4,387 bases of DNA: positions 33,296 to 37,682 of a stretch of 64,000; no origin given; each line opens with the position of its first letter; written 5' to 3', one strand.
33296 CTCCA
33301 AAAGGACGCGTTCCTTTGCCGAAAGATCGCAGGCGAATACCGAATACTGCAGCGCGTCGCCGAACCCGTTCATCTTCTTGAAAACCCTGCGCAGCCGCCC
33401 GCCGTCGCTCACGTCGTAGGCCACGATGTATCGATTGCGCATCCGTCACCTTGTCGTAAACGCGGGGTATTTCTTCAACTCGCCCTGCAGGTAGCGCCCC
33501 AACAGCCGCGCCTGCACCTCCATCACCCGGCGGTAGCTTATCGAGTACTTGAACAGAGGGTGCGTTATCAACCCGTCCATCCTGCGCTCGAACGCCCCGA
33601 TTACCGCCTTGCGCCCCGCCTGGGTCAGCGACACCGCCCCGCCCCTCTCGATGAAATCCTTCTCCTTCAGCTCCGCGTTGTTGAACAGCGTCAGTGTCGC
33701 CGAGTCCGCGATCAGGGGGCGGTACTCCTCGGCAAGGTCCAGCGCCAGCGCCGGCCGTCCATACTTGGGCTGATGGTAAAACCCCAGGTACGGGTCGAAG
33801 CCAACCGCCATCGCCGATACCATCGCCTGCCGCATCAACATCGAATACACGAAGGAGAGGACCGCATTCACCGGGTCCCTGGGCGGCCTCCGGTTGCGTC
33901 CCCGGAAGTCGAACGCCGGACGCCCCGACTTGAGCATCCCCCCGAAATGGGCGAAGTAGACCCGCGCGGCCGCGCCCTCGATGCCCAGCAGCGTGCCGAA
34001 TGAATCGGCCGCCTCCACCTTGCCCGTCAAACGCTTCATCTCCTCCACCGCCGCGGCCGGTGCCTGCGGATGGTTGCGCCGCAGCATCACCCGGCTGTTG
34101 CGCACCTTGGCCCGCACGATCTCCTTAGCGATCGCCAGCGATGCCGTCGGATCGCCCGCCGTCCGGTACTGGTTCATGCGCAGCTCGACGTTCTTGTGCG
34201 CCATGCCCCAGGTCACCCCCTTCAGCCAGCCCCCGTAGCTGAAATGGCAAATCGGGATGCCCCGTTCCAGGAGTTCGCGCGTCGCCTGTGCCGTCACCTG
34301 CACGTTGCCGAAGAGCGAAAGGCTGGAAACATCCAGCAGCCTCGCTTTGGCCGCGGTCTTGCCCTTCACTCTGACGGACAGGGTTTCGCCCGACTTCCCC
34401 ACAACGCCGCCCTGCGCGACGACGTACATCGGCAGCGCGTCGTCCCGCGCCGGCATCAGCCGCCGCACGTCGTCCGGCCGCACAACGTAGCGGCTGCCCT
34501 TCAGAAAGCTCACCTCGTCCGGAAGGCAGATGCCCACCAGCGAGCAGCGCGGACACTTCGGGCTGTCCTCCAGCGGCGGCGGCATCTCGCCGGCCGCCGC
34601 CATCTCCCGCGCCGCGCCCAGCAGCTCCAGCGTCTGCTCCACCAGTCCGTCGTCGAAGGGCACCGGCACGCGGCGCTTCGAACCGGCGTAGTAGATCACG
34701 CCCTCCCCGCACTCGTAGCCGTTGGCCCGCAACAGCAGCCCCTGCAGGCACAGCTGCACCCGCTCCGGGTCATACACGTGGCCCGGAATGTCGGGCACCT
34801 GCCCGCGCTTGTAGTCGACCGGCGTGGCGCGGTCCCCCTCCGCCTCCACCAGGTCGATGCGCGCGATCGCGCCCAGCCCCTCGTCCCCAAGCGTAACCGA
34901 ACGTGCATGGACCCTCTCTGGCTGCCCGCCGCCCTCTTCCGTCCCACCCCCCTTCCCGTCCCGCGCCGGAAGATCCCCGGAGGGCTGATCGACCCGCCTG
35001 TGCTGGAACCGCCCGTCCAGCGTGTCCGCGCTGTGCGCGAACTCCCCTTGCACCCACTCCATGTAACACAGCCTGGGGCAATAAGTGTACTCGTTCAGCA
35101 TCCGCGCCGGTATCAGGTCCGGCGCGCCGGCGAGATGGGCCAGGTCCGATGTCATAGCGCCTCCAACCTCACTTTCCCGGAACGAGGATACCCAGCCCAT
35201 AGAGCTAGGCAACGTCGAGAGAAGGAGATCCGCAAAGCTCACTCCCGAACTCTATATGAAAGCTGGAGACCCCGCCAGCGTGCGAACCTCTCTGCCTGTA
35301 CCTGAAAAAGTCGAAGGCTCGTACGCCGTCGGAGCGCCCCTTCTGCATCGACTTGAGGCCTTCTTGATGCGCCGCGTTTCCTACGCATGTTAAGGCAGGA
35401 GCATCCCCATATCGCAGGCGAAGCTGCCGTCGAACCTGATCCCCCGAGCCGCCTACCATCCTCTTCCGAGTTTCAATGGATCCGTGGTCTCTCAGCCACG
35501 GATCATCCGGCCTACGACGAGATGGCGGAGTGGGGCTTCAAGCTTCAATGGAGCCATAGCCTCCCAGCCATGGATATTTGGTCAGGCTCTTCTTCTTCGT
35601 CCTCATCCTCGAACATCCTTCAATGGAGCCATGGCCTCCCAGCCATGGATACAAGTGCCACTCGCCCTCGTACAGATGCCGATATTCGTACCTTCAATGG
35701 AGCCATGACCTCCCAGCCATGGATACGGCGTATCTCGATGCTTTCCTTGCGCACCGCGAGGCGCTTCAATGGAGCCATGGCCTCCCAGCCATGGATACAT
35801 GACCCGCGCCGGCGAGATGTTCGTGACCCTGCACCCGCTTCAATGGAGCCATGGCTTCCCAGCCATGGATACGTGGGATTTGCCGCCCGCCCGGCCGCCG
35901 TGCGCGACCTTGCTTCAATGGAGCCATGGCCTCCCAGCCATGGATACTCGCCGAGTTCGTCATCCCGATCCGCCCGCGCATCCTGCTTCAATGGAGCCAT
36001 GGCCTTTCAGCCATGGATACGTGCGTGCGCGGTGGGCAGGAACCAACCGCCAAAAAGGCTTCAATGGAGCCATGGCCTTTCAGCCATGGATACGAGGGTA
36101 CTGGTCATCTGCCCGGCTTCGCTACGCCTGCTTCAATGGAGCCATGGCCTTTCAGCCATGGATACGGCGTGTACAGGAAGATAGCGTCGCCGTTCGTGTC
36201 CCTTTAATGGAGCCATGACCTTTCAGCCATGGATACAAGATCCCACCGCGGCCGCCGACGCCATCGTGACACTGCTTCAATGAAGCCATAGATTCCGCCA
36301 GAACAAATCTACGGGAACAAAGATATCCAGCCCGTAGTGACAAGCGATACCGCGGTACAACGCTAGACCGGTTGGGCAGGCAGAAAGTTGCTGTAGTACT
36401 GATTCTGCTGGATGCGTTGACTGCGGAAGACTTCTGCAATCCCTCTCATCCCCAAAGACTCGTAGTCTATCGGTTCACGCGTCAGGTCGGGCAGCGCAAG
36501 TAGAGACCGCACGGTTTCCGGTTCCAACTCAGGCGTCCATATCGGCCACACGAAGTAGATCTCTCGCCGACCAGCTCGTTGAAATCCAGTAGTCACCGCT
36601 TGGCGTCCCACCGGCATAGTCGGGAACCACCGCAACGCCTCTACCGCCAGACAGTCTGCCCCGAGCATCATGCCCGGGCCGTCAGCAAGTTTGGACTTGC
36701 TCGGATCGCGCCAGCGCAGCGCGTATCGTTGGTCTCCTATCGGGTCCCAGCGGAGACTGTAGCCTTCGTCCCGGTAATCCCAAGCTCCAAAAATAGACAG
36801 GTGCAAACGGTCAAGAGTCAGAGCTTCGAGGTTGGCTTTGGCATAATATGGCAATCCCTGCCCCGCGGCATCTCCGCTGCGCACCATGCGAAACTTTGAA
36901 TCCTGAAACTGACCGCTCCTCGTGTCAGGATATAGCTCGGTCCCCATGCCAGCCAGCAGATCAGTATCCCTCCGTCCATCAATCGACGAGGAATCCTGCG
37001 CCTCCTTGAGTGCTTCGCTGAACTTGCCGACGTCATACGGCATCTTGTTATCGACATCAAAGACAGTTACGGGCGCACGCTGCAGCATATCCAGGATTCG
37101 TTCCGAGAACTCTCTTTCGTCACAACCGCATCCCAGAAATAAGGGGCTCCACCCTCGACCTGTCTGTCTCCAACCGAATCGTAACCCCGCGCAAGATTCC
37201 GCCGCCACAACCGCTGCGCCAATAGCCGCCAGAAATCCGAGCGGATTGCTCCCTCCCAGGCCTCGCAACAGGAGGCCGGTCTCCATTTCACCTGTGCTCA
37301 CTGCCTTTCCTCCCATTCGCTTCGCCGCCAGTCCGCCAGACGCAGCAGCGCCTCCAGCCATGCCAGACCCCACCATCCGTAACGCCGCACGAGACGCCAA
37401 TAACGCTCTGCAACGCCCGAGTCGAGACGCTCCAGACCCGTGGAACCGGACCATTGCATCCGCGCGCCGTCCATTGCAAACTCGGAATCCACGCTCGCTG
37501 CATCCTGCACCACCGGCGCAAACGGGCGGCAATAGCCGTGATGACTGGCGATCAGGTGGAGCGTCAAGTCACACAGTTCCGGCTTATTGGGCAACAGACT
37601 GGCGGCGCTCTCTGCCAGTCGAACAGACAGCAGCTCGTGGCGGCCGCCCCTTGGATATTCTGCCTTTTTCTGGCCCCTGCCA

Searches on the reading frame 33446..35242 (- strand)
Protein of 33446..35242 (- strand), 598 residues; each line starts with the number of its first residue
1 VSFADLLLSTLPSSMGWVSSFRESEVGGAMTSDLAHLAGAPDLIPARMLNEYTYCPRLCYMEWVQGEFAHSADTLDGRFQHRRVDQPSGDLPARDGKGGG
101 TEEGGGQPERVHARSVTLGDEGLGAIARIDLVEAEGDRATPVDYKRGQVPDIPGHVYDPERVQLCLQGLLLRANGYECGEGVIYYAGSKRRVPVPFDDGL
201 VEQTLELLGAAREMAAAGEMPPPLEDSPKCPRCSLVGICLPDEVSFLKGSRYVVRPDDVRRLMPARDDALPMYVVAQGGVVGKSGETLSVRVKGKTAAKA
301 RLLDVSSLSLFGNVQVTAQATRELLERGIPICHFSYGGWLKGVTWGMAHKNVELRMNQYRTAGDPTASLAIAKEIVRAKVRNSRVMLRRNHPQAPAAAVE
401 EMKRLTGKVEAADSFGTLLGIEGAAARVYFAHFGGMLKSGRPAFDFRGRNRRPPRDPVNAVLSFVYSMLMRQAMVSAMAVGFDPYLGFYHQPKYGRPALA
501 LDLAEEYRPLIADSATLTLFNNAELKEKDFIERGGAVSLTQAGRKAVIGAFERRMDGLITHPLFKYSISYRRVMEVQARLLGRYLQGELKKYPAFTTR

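Call 7: search_protein_families(library=ncbifam, proteins=[window:33446-35242:-], max_evalue=0.01)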
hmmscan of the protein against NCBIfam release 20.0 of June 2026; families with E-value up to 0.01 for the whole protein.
window:33446-35242:- (598 aa): 10 families
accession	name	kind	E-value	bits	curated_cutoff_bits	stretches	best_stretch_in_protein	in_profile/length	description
NF049935.1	cas4g_cas1g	exception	6.6e-234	777.4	560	1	43-598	1-546/546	CRISPR-associated endonuclease Cas4g/Cas1g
TIGR04093.1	cas1_CYANO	exception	3.9e-91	305.5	385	1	272-598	3-334/334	type I-D CRISPR-associated endonuclease Cas1d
TIGR03640.1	cas1_DVULG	exception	6.1e-86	288.7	385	1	272-596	6-339/340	type I-C CRISPR-associated endonuclease Cas1c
TIGR00287.1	cas1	equivalog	3.3e-79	266.4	71.7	1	272-593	2-327/327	CRISPR-associated endonuclease Cas1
TIGR03983.1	cas1_MYXAN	equivalog_domain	1.9e-68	230.9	358.05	1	261-590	3-339/347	type I-MYXAN CRISPR-associated endonuclease Cas1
TIGR03641.1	cas1_HMARI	exception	7.4e-49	166.8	304.1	1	273-596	3-321/324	type I-B CRISPR-associated endonuclease Cas1b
TIGR04329.1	cas1_PREFRAN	exception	2.3e-27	95.9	300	1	295-573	34-302/317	type V CRISPR-associated endonuclease Cas1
TIGR00372.1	cas4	equivalog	1.1e-24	87.2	65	1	47-241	4-180/180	CRISPR-associated protein Cas4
TIGR03639.1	cas1_NMENI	exception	1.4e-15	57.4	120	1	370-520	101-232/278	type II CRISPR-associated endonuclease Cas1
TIGR03638.1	cas1_ECOLI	exception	6e-06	25.7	215.6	1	404-508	119-220/269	type I-E CRISPR-associated endonuclease Cas1e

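Call 8: search_protein_families(library=pfam, proteins=[window:33446-35242:-], max_evalue=0.01)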
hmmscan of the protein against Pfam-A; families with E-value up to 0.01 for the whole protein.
window:33446-35242:- (598 aa): 3 families
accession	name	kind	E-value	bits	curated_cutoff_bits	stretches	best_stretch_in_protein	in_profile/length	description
PF01867.21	Cas_Cas1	-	6.4e-90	301.6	22.3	1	272-552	1-282/283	CRISPR associated protein Cas1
PF01930.23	Cas_Cas4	-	2.2e-14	54.3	22.7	1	48-240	4-159/160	Domain of unknown function DUF83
PF12705.13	PDDEXK_1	-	4.2e-05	24.1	22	1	125-239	124-246/247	PD-(D/E)XK nuclease superfamily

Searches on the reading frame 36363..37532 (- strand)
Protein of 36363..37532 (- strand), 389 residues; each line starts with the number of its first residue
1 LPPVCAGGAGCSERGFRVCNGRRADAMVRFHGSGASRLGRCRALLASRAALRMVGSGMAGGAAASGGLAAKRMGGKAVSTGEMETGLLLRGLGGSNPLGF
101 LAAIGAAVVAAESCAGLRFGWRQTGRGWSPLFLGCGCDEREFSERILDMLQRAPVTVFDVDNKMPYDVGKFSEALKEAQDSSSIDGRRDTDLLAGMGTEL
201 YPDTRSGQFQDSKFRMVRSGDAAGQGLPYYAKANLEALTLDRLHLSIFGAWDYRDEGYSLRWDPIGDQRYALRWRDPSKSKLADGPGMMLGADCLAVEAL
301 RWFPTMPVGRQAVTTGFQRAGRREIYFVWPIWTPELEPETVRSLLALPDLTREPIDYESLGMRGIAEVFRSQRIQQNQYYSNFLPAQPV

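Call 7: search_protein_families(library=ncbifam, proteins=[window:36363-37532:-], max_evalue=0.01)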
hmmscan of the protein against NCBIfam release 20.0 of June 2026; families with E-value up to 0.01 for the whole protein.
window:36363-37532:- (389 aa): 1 family
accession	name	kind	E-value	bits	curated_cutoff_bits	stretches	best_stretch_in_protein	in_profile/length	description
NF049934.1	adjac_Cas3_IG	equivalog_domain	2.8e-55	188.1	65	1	89-387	1-299/299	type I-G CRISPR-associated protein, Cas3-extension family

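Call 8: search_protein_families(library=pfam, proteins=[window:36363-37532:-], max_evalue=0.01)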
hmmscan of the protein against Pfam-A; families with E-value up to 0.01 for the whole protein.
window:36363-37532:- (389 aa): 0 families

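Call 58: search_solved_structures(query=window:36363-37301:-, max_evalue=1)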
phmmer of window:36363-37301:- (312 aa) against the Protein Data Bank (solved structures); distinct sequences matched with E-value up to 1: 7.
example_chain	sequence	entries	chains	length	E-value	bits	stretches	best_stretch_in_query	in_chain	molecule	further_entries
9fi8_HC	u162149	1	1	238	0.19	13.9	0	25-50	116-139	uS10m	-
5lau_A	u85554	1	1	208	0.2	13.8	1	228-264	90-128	MacroD-type macrodomain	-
5fud_A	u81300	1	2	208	0.2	13.8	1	228-264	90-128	O-ACETYL-ADP-RIBOSE DEACETYLASE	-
5l9k_A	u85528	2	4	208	0.2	13.8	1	228-264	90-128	MACROD-TYPE MACRODOMAIN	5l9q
5lbp_A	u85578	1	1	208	0.2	13.8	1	228-264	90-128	MacroD-type macrodomain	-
5lcc_A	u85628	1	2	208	0.2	13.8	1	228-264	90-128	MACROD-TYPE MACRODOMAIN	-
2eq6_A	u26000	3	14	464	0.36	13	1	179-249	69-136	Pyruvate dehydrogenase complex, dihydrolipoamide dehydrogenase E3 component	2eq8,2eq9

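Call 59: search_protein_families(library=padloc, proteins=[window:36363-37301:-], max_evalue=0.001)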
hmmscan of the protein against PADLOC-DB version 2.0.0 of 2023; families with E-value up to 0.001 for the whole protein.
window:36363-37301:- (312 aa): 1 family
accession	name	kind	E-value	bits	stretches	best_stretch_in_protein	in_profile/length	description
PDLC01514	Cas8g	-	3.7e-72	241.3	1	9-312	3-286/287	CAS-I-U; effector_LS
